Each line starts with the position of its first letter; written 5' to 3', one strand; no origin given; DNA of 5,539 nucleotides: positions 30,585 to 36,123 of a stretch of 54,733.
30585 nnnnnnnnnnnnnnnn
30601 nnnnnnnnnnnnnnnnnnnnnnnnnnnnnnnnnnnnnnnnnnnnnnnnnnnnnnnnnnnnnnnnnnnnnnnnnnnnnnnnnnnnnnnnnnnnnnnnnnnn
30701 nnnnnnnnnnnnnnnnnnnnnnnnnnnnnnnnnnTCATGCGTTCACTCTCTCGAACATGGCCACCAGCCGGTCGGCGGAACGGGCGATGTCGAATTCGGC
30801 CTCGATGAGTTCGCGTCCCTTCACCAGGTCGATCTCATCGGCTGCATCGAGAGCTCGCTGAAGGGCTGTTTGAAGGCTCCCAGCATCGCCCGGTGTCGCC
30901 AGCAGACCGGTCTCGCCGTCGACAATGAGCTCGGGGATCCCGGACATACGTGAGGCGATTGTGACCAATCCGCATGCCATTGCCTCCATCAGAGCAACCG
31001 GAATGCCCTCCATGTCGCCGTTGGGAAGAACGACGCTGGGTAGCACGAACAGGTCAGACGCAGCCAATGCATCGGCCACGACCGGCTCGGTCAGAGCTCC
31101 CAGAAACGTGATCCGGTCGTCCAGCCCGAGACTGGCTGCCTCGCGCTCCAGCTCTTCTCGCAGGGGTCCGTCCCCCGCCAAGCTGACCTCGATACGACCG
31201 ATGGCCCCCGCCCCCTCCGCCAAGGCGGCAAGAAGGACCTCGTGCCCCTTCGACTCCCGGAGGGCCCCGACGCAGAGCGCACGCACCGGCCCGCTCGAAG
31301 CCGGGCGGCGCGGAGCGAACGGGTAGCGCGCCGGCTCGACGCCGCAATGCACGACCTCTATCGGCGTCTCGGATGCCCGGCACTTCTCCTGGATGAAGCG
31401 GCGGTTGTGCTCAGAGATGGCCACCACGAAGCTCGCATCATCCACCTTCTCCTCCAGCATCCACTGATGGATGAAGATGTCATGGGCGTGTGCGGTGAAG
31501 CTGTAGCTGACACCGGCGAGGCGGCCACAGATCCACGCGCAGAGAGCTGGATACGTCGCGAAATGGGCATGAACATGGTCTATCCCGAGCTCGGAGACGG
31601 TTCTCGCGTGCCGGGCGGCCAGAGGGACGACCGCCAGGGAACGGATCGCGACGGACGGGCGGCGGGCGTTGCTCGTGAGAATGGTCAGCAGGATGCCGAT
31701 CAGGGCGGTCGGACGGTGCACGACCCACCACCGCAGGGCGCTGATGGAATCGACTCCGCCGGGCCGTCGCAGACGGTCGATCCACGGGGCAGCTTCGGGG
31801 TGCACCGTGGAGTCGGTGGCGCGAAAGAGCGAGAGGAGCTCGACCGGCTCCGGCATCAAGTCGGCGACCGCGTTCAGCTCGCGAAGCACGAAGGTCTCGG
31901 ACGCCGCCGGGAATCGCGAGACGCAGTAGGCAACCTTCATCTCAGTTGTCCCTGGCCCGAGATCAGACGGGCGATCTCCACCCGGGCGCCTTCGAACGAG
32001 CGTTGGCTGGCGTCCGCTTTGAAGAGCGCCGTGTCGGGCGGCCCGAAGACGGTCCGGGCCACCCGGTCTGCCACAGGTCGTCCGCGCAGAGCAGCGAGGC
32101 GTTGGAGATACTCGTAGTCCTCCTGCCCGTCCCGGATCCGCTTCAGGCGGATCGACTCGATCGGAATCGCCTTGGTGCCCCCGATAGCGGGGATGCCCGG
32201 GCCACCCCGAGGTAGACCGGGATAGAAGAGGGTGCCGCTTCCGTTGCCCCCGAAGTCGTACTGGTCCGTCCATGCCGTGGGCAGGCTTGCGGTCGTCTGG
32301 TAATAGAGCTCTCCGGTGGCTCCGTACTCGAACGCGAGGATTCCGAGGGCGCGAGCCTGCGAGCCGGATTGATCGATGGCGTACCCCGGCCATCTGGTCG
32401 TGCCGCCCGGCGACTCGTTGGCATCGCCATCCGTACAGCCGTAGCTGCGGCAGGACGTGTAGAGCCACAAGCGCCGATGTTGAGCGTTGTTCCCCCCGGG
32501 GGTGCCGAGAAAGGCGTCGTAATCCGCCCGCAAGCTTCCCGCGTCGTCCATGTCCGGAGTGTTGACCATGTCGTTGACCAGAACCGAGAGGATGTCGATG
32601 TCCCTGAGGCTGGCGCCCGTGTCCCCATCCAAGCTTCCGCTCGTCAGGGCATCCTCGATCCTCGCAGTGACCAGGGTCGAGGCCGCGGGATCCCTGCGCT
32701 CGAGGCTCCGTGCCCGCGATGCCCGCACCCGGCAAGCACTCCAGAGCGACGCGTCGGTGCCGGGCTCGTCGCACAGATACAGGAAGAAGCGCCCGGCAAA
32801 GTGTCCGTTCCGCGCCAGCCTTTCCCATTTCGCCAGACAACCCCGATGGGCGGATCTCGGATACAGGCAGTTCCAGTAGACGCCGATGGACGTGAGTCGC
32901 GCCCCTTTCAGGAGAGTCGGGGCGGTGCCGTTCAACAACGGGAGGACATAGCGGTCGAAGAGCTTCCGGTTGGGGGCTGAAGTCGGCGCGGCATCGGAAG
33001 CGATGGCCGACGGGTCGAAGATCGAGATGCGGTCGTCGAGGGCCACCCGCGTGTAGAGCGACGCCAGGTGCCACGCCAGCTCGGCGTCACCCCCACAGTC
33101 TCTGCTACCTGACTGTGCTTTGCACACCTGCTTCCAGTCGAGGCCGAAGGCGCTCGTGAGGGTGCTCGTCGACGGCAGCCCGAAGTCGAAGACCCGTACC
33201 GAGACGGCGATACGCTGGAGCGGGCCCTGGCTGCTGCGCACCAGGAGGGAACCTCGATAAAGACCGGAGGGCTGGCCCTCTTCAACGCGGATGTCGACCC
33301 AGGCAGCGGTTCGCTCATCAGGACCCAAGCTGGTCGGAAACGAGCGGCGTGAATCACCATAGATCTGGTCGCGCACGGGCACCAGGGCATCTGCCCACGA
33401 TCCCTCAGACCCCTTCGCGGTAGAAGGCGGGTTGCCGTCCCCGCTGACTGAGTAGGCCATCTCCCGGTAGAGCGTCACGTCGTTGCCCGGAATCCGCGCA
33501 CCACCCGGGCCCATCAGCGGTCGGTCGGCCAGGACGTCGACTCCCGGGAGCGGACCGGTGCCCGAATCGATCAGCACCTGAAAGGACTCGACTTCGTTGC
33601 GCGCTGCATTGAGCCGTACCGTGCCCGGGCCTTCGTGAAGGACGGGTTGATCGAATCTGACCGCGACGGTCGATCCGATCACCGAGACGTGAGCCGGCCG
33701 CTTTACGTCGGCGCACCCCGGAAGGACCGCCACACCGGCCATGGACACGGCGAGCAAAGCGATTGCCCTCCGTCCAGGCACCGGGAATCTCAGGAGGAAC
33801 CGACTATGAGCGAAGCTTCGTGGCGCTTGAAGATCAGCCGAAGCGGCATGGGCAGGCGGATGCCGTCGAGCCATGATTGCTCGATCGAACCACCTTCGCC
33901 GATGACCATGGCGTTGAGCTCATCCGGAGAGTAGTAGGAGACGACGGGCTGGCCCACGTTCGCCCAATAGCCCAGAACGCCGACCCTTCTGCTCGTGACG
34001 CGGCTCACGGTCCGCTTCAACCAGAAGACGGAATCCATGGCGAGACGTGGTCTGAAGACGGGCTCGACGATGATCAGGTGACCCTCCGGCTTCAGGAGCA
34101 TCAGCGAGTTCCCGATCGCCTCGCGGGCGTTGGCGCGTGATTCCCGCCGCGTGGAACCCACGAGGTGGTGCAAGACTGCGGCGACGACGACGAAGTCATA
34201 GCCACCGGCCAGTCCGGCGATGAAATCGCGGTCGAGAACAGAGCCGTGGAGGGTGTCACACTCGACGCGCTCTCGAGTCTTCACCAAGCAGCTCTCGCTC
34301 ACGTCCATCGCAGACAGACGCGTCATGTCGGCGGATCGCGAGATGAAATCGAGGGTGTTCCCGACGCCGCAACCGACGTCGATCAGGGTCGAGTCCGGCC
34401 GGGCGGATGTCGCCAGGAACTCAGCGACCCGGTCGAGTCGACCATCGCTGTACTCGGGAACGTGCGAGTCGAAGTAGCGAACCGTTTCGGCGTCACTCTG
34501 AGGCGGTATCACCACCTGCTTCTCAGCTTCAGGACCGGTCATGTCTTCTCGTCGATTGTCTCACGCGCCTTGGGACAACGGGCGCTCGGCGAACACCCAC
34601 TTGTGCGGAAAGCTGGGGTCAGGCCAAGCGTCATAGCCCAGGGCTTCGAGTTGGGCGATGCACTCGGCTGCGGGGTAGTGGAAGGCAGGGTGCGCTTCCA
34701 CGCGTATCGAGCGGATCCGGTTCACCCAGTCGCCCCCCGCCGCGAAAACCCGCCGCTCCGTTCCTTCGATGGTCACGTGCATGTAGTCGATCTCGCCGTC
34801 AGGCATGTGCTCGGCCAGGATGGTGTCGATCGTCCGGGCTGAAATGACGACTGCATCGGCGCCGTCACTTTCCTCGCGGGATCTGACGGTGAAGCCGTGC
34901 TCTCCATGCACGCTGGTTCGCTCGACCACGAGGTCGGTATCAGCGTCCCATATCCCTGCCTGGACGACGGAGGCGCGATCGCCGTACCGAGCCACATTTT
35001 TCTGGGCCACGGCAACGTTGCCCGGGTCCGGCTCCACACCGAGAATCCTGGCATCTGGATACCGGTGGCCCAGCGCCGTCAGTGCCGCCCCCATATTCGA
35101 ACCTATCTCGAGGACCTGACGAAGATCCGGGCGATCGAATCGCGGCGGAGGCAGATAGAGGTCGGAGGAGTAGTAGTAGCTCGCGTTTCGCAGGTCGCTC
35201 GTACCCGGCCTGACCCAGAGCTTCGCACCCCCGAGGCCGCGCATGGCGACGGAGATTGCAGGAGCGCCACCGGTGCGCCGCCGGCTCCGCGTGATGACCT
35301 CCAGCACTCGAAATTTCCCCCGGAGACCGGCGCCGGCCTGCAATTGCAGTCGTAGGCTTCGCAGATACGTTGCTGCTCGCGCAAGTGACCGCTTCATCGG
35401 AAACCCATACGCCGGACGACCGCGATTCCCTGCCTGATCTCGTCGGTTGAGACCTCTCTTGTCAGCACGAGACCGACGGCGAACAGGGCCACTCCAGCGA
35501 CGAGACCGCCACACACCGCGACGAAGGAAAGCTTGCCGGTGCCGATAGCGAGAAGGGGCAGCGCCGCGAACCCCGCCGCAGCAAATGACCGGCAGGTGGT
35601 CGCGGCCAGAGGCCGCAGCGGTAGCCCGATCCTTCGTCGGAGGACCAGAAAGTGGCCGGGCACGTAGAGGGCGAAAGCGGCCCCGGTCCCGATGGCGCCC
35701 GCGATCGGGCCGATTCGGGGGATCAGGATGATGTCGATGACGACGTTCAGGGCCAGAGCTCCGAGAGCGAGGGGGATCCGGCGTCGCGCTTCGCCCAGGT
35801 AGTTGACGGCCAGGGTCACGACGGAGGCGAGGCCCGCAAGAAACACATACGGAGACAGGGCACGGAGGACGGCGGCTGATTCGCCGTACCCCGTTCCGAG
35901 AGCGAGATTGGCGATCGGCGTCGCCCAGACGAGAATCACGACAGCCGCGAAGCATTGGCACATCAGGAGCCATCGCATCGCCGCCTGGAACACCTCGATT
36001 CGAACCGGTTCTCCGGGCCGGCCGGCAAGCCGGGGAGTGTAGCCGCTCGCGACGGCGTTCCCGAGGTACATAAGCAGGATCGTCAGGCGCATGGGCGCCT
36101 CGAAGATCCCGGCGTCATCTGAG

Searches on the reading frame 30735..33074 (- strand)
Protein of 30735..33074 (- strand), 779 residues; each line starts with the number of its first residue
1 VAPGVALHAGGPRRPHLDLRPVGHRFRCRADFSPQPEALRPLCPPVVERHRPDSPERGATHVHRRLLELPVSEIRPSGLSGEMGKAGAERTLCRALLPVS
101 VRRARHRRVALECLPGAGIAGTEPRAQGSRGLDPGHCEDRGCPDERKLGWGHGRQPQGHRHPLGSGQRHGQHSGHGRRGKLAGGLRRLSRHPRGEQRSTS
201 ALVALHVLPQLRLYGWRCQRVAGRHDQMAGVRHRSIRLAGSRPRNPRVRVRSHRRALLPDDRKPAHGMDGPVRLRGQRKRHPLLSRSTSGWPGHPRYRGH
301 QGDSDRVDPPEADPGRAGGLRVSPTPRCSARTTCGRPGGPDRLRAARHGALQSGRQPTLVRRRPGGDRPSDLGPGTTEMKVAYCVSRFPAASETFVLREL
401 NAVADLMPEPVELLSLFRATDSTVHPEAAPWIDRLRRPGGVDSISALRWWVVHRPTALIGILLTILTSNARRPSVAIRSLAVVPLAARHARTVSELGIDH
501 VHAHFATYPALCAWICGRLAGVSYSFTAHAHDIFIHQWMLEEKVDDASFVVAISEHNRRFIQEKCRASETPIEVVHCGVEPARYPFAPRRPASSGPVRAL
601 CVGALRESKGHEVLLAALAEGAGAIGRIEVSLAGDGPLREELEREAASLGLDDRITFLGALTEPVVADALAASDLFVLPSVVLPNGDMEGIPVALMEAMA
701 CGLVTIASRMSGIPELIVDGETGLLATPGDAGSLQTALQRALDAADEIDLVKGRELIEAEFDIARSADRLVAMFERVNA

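Call 9: search_protein_families(library=pfam, proteins=[window:30735-33074:-], max_evalue=0.001)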
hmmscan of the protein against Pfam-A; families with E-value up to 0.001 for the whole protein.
window:30735-33074:- (779 aa): 4 families
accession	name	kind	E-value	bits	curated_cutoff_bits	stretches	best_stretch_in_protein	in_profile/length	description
PF13692.12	Glyco_trans_1_4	-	8.3e-32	110.8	27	1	598-743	3-141/142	Glycosyl transferases group 1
PF00534.26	Glycos_transf_1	-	5.6e-30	104.6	26.4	1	595-743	14-157/172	Glycosyl transferases group 1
PF13439.12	Glyco_transf_4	-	9.1e-10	39.3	28.5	1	482-583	57-170/170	Glycosyltransferase Family 4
PF13524.12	Glyco_trans_1_2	-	0.0001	22.7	25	1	645-771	27-143/144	Glycosyl transferase-like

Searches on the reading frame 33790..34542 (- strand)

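Call 10: search_protein_families(library=pfam, proteins=[window:33790-34542:-], max_evalue=0.001)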
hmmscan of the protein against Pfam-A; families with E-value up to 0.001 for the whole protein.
window:33790-34542:- (250 aa): 7 families
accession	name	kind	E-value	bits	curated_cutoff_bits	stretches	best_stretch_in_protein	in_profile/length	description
PF13489.12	Methyltransf_23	-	5e-11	43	27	1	35-212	8-153/164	Methyltransferase domain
PF08242.18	Methyltransf_12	-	9.5e-11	42.7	30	1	54-156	1-98/98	Methyltransferase domain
PF05175.20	MTS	-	1.2e-08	35.2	23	1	30-163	10-143/170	Methyltransferase small domain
PF13649.12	Methyltransf_25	-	5.5e-07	30.6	27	1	54-134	2-84/97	Methyltransferase domain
PF08241.18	Methyltransf_11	-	7.9e-07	30.1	21.2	1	54-158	1-95/95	Methyltransferase domain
PF05401.17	NodS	-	8.5e-05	22.9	24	1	30-158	25-144/201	Nodulation protein S (NodS)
PF13847.12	Methyltransf_31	-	0.00017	21.7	27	1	49-162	3-113/145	Methyltransferase domain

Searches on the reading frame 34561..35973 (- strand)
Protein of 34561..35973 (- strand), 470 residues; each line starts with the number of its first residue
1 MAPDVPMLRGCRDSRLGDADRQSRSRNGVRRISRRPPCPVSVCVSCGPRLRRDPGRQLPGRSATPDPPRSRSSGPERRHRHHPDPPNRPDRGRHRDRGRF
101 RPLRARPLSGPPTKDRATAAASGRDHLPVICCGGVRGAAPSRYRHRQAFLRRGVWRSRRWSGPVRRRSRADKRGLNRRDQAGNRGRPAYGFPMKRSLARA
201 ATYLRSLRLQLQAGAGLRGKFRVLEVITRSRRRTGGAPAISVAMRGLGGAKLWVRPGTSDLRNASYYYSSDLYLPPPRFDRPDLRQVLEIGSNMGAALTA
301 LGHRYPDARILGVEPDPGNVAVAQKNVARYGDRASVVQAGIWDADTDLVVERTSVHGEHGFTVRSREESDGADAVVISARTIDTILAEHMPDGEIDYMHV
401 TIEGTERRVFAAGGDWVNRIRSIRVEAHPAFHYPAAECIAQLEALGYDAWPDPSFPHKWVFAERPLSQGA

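Call 10: search_protein_families(library=pfam, proteins=[window:34561-35973:-], max_evalue=0.001)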
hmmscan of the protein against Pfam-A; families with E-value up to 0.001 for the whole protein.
window:34561-35973:- (470 aa): 3 families
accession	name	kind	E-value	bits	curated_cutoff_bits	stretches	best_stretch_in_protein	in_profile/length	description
PF05050.19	Methyltransf_21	-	5.9e-11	43.2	22.7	1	307-447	23-171/173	Methyltransferase FkbM domain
PF13649.12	Methyltransf_25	-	0.00029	21.9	27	1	287-343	1-57/97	Methyltransferase domain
PF08242.18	Methyltransf_12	-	0.00051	21.2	30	0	288-350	1-70/98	Methyltransferase domain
